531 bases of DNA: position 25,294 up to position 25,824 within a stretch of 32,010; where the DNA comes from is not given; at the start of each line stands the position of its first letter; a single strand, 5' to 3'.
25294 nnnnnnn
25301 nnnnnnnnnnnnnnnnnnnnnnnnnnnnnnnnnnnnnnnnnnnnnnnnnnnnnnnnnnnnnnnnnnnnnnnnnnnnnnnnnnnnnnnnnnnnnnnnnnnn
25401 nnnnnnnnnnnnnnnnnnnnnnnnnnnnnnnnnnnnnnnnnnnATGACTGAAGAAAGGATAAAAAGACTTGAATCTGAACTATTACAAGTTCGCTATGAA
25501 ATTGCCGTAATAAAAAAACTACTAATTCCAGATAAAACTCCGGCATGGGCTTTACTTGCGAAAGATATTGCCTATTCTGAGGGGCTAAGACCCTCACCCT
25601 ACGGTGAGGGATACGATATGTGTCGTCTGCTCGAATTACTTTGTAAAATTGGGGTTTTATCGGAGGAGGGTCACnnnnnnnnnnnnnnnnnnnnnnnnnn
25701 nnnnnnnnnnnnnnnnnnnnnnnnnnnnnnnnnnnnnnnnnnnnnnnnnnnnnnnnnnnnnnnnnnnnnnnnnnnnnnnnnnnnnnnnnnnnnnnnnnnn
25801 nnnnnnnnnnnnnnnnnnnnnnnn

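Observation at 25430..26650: Coiled-coil-TIR protein encoded antisense inside the tail-tip operon, overlapping convergently with a small coiled-coil ORF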

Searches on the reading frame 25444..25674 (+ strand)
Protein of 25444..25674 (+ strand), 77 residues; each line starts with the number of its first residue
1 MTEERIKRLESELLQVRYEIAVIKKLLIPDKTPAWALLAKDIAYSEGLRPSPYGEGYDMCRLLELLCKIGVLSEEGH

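Call 3: search_protein_families(library=pfam, proteins=[window:25444-25674:+], max_evalue=0.01)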
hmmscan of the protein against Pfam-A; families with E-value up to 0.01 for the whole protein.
window:25444-25674:+ (77 aa): 0 families

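Call 4: search_protein_families(library=padloc, proteins=[window:25444-25674:+], max_evalue=0.01)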
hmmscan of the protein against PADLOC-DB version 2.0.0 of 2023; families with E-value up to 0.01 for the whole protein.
window:25444-25674:+ (77 aa): 0 families

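Call 28: find_homologous_proteins(query=window:25444-25674:+, max_evalue=0.001)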
Query window:25444-25674:+ (77 aa): 3 proteins with E <= 0.001 among 3 candidates.
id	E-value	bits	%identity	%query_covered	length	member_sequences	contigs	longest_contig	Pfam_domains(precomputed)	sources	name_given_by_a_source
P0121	1.9e-40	154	95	100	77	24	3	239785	-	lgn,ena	-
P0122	4.6e-37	143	84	100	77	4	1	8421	-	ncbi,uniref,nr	ncbi:hypothetical protein PGN04_29350 [Klebsiella quasipneumoniae subsp. quasipneumoniae]|uniref:hyp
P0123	2.4e-18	83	93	60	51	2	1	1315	-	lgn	-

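Call 29: search_protein_families(library=phrogs, proteins=[window:25444-25674:+], max_evalue=0.01)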
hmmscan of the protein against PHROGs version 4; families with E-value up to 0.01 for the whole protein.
window:25444-25674:+ (77 aa): 1 family
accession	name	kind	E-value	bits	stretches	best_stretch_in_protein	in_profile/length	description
phrog_23021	-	other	5e-40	136.3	1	1-72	2-73/73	ATPase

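Call 30: search_protein_families(library=ncbifam, proteins=[window:25444-25674:+], max_evalue=0.01)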
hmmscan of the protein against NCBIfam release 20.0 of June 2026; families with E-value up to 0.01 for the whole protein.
window:25444-25674:+ (77 aa): 0 families

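Call 42: search_protein_representatives(alignment_id=A1)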
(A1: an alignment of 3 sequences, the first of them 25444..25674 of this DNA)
Query: 3 sequences, 77 profile positions. Proteins with E-value up to 0.001 (for the whole library): 16; up to 1e-10: 3; up to 1e-30: 1. The best 16 are listed.
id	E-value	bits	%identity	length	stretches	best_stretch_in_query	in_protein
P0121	4.7e-48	177.3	-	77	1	1-77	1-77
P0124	3.9e-12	62.2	-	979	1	27-65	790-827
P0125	7.6e-11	58.1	-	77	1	2-76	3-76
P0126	5.5e-09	52.1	-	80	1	3-74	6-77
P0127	7.3e-09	51.8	-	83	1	3-73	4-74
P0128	8.5e-09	51.5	-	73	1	4-73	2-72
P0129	9.8e-09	51.3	-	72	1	4-72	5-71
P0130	5.4e-08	49.0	-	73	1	3-66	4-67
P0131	3.3e-07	46.4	-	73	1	4-72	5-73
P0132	1.7e-06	44.2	-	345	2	4-73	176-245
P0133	1.4e-05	41.2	-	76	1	3-74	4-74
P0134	1.6e-05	41.1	-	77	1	3-72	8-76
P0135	1.7e-05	41.0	-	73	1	3-71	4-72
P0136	4.4e-05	39.6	-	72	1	3-72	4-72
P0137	1.0e-04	38.5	-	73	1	4-72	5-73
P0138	1.3e-04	38.2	-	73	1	3-71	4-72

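Call 48: find_related_loci(query=A3, collection=genome_contigs, flank=4000)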
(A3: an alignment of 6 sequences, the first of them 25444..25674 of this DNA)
Query A3 (77 aa) in genome_contigs; peptide patterns used: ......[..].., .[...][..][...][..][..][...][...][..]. (x = any residue, [..] = any of these).
215 stretches matched a pattern, but none encodes a relative of the query by tblastn (E <= 1e-3).

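Call 49: find_related_loci(query=A3, collection=viral_contigs, flank=4000)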
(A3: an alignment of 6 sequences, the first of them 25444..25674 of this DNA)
Query A3 (77 aa) in viral_contigs; peptide patterns used: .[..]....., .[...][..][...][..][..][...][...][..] (x = any residue, [..] = any of these).
396 stretches matched a pattern; 7 encode a relative of the query (tblastn E <= 1e-3); 7 distinct loci.
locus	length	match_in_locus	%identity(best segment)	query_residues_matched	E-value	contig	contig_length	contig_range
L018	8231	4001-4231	100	1-77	4e-48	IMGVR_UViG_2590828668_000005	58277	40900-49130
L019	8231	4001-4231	97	1-77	1e-47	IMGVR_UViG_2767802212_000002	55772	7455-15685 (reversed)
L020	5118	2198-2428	97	1-77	1e-47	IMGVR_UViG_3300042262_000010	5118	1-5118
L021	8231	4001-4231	96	1-77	4e-46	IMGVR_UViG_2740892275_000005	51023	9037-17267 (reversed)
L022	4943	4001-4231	96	1-77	4e-46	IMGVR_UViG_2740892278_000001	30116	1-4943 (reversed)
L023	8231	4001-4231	96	1-77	4e-46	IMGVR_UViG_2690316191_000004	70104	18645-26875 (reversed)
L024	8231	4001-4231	96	1-77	4e-46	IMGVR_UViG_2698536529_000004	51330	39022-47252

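Call 50: find_encoding_contigs(protein=P0125, flank=4000, max_places=3)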
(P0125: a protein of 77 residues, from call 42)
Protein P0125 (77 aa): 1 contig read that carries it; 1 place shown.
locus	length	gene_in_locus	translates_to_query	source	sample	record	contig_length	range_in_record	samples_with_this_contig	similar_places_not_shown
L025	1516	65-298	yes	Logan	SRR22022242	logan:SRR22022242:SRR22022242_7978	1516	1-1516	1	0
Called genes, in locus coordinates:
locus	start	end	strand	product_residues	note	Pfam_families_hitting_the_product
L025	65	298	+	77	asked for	-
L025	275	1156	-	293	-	PF01582:TIR, PF13676:TIR_2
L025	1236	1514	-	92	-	?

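Call 51: find_encoding_contigs(protein=P0138, flank=4000, max_places=3)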
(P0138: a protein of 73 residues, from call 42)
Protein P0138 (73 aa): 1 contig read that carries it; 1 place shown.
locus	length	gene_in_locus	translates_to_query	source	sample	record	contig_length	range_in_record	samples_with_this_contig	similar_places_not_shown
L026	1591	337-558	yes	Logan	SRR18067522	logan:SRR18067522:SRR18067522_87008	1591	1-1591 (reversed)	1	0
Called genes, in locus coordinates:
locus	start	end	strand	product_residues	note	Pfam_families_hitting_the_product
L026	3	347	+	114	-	?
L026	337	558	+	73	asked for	-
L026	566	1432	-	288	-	PF01582:TIR, PF13676:TIR_2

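Call 59: search_protein_families(library=pfam, proteins=[P0132, P0127, P0130, P0133, P0135, P0137, P0138], max_evalue=1)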
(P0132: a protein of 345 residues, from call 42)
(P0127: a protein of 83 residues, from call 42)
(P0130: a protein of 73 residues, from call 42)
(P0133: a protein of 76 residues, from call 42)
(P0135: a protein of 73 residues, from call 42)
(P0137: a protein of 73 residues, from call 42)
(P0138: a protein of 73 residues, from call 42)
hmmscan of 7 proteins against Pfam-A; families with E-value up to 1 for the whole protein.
P0132 (345 aa): 4 families
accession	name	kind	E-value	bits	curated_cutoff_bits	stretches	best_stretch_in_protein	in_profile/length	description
PF01832.25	Glucosaminidase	-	9.1e-19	68.8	30.2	1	27-157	12-120/123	Mannosyl-glycoprotein endo-beta-N-acetylglucosaminidase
PF00395.25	SLH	-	0.0072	16.7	20.8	0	203-229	7-32/44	S-layer homology domain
PF09720.15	Unstab_antitox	-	0.052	14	23.3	0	168-194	28-54/54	Putative addiction module component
PF08954.16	Trimer_CC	-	0.12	12.4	27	0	169-182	33-46/52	Trimerisation motif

P0127 (83 aa): 1 family
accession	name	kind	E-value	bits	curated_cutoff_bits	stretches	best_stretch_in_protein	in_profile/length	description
PF06698.16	DUF1192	-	0.16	12.5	25.5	1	3-22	25-44/58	Protein of unknown function (DUF1192)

P0130 (73 aa): 3 families
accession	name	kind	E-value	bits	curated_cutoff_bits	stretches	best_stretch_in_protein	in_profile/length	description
PF11336.14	DUF3138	-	0.026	13.6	27.3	1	3-68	23-88/525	Protein of unknown function (DUF3138)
PF01166.23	TSC22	-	0.13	12.9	30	1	2-25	11-34/57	TSC-22/dip/bun family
PF23360.2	BBS7_GAE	-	0.18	12.4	28.1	1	4-39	71-106/109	BBS7 GAE domain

P0133 (76 aa): 1 family
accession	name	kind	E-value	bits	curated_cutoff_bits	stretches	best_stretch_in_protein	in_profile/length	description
PF06805.18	Lambda_tail_I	-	0.072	14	23.8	1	13-55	40-83/83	Bacteriophage lambda tail assembly protein I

P0135 (73 aa): 1 family
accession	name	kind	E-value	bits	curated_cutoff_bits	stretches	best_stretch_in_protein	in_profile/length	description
PF06698.16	DUF1192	-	0.15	12.6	25.5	1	3-26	25-48/58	Protein of unknown function (DUF1192)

P0137 (73 aa): 3 families
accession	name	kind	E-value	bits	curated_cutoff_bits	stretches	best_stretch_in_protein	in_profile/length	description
PF07408.16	DUF1507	-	0.034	14.5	25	0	7-35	7-35/85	Protein of unknown function (DUF1507)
PF05911.16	FPP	-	0.083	11.5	40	1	4-32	140-168/871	Filament-like plant protein, long coiled-coil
PF00395.25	SLH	-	0.18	12.2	20.8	1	31-51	6-25/44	S-layer homology domain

P0138 (73 aa): 0 families

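Call 73: predict_structure(alignment_id=A5)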
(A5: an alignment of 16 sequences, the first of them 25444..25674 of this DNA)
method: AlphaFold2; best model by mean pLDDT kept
length: 77 residues; sequences in the alignment: 16
mean_pLDDT: 91.4   pTM: 0.67
mean pLDDT of the five models: 91.4, 90.5, 90.3, 89.6, 89.0
residues with pLDDT >= 90: 63; 70-90: 11; 50-70: 2; < 50: 1
segments of 3 or more residues with pLDDT < 50: none
pLDDT, mean of each block of 10 residues (from residue 1): 94 98 92 94 92 90 95 70
secondary structure, 60 per line:
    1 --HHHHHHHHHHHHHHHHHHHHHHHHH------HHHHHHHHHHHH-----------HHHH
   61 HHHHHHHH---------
elements in order: H3-27 H34-45 H57-68

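Call 76: fold_search(model_id=the predicted structure, library=pdb)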
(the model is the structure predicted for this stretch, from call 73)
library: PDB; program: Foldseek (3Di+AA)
matches with E <= 10: 16; with E <= 0.001: 0
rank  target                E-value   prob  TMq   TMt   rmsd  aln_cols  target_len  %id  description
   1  2idg_C                2.1e+00  0.06  0.29  0.16   7.9        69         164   16  Crystal Structure of hypothetical protein AF0160 from Archaeoglobus fulgidus (released 2006-11-14)
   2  2o9x                  3.4e+00  0.05  0.31  0.18   7.5        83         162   19  Crystal Structure Of A Putative Redox Enzyme Maturation Protein From Archaeoglobus Fulgidus (released 2007-01-16)
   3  1m62_MODEL_1_A        5.7e+00  0.04  0.30  0.27  17.8        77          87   18  Solution structure of the BAG domain from BAG4/SODD (released 2002-07-24)
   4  9e85_C                5.7e+00  0.02  0.25  0.03  12.9        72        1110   19  De Novo Mycobacterium tuberculosis transcription initiation promoter complex with 6-mer RNA and closed Beta' clamp (RN (released 2025-10-01)
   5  9mkb_Ar               5.7e+00  0.02  0.19  0.06  13.3        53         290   17  Structure of the bacteriophage T4 portal-neck-tail complex (released 2025-12-24)
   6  5ku5_C                6.5e+00  0.04  0.27  0.15  10.9        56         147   18  Crystal Structure of CusS Sensor Domain with Silver Bound (released 2016-09-14)
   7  4cqo_A                7.0e+00  0.01  0.19  0.04  17.7        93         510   17  Structure of the human CNOT1 superfamily homology domain in complex with a Nanos1 peptide (released 2014-04-23)
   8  2kng_MODEL_1_A        7.6e+00  0.05  0.31  0.39   4.8        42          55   12  Solution structure of C-domain of Lsr2 (released 2010-03-16)
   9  9lgi_A                8.1e+00  0.03  0.30  0.06   8.4       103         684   14  Cryo-EM structure of a type II-D CRISPR-Cas9 in complex with single-guided RNA and double-stranded DNA (released 2025-08-20)
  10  8xa6_C                8.7e+00  0.01  0.21  0.03  11.7        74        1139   18  Cryo-EM structure of Bacillus RNAP and SPO1 gp33 complex (released 2024-12-04)
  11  4bts_AP               8.7e+00  0.01  0.15  0.11  11.4        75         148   17  THE CRYSTAL STRUCTURE OF THE EUKARYOTIC 40S RIBOSOMAL SUBUNIT IN COMPLEX WITH EIF1 AND EIF1A (released 2013-07-17)
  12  5h72_A                9.4e+00  0.04  0.29  0.34  12.2        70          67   10  Structure of the periplasmic domain of FliP (released 2017-08-02)
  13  7vn2_C                9.4e+00  0.04  0.27  0.06  11.2        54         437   15  Crystal structure of MBP-fused BIL1/BZR1 (21-90) in complex with double-stranded DNA contaning ATCACGTGAT (released 2022-12-07)
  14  9d2f_K                9.4e+00  0.03  0.33  0.04   9.9        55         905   14  3D structure and atomic model of RS3 of mouse respiratory cilia (released 2025-08-13)
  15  2gf4_B                9.4e+00  0.02  0.24  0.25  11.6        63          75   13  Crystal structure of Vng1086c from Halobacterium salinarium (Halobacterium halobium). Northeast Structural Genomics Ta (released 2006-04-18)
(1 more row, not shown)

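Call 84: fold_search(model_id=the predicted structure, library=viral)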
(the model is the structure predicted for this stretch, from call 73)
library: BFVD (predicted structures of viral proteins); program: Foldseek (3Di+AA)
matches with E <= 10: 77; with E <= 0.001: 0
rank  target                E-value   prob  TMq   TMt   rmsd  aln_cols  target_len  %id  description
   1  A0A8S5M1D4            3.8e-02  0.97  0.54  0.17   5.5        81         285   22  PGRP protein [Myoviridae sp. ctyFl19]
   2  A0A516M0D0            1.1e+00  0.08  0.24  0.29   8.0        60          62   18  (no name in the UniProt tables at hand)
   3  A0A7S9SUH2            1.2e+00  0.16  0.37  0.10   9.1        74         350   19  Scaffolding protein [Virus NIOZ-UU157]
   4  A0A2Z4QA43            1.3e+00  0.44  0.41  0.08   4.5        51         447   16  (no name in the UniProt tables at hand)
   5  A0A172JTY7            2.0e+00  0.10  0.32  0.10  12.1        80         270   18  Uncharacterized protein [Papaya meleira virus 2]
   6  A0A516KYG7            2.0e+00  0.09  0.34  0.24  14.0       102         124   12  (no name in the UniProt tables at hand)
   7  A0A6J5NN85            2.3e+00  0.10  0.35  0.37  12.1        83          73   13  Uncharacterized protein [uncultured Caudovirales phage]
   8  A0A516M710            2.4e+00  0.03  0.19  0.22  14.9        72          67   15  (no name in the UniProt tables at hand)
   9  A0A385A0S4            2.4e+00  0.03  0.22  0.12  11.3        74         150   19  (no name in the UniProt tables at hand)
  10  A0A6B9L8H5            2.6e+00  0.07  0.32  0.24   9.3        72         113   24  Lsr2-like DNA bridging protein [Gordonia phage Volt]
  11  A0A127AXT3            2.6e+00  0.06  0.25  0.19  13.6        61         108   20  Uncharacterized protein [Bacillus phage SP-15]
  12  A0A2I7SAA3            2.8e+00  0.09  0.37  0.41   8.5        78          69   15  (no name in the UniProt tables at hand)
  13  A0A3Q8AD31            2.8e+00  0.05  0.29  0.25  16.0        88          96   16  Accessory protein 9b [Severe acute respiratory syndrome coronavirus]
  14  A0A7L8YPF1            3.0e+00  0.08  0.26  0.28   7.6        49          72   18  Aphid transmission protein P5 (Fragment) [Rose spring dwarf-associated virus]
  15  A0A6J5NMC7            3.0e+00  0.06  0.30  0.20   7.1        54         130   20  Uncharacterized protein [uncultured Caudovirales phage]
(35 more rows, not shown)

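Call 95: find_encoding_contigs(protein=P0127, flank=4000, max_places=3)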
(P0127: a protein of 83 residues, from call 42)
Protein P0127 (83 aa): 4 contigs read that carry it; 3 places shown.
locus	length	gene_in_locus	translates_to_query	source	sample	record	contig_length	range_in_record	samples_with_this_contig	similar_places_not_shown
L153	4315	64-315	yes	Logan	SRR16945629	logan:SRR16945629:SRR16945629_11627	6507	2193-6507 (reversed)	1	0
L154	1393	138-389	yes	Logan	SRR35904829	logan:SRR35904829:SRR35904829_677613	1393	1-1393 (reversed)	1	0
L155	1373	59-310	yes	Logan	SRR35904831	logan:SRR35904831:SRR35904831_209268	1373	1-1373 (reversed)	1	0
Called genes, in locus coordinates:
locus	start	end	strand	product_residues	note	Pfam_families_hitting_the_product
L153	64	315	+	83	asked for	-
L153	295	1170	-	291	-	PF01582:TIR, PF13676:TIR_2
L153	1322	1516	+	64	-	-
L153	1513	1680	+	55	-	-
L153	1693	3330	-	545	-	PF00239:Resolvase, PF07508:Recombinase, PF13408:Zn_ribbon_recom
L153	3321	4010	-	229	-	PF06114:Peptidase_M78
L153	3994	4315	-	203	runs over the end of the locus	PF01381:HTH_3, PF13443:HTH_26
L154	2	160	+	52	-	?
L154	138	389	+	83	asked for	-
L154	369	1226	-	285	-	PF01582:TIR, PF13676:TIR_2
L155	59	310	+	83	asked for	-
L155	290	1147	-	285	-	PF01582:TIR, PF13676:TIR_2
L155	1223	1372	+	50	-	?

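Call 96: find_encoding_contigs(protein=P0130, flank=4000, max_places=3)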
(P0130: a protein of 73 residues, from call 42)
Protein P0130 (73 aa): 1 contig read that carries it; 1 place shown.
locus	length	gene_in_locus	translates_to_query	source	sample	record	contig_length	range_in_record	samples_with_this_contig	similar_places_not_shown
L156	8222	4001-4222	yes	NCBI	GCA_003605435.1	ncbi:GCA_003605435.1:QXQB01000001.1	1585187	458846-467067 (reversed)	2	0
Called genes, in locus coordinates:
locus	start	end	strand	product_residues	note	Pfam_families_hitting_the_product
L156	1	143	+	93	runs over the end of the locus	-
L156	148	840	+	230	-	-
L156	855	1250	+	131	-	-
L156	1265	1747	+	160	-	-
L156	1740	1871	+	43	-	PF09693:Phage_XkdX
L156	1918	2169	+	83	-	PF10779:XhlA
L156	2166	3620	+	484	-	PF09992:NAGPA, PF01520:Amidase_3, PF00395:SLH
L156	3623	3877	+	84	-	PF16079:Phage_holin_5_2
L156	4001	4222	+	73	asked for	-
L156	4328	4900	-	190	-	-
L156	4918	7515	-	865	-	PF01764:Lipase_3 (weak), PF07819:PGAP1, PF02450:LCAT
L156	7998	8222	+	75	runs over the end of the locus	-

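Call 97: find_encoding_contigs(protein=P0134, flank=4000, max_places=3)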
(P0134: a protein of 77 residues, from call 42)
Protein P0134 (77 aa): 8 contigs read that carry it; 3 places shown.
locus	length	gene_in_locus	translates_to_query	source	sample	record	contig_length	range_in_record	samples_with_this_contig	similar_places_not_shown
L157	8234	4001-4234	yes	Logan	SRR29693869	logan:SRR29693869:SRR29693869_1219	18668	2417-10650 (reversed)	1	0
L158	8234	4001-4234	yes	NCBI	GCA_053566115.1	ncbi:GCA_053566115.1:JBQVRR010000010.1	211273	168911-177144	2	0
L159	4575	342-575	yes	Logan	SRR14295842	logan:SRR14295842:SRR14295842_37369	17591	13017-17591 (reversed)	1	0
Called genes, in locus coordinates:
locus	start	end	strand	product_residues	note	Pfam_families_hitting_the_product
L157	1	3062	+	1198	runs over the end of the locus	PF08044:DUF1707 (faint), PF06791:TMP_2, PF24622:TMP_4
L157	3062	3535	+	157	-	-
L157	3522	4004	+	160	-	PF08875:DUF1833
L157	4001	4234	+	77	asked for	-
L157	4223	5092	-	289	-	PF01582:TIR, PF13676:TIR_2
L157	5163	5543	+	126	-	-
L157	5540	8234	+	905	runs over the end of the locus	-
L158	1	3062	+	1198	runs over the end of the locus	PF08044:DUF1707 (faint), PF06791:TMP_2, PF24622:TMP_4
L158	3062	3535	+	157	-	-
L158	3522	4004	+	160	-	PF08875:DUF1833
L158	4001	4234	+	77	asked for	-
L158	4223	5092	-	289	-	PF01582:TIR, PF13676:TIR_2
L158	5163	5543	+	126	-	-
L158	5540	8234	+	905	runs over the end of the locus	-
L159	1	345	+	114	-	?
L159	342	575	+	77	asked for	-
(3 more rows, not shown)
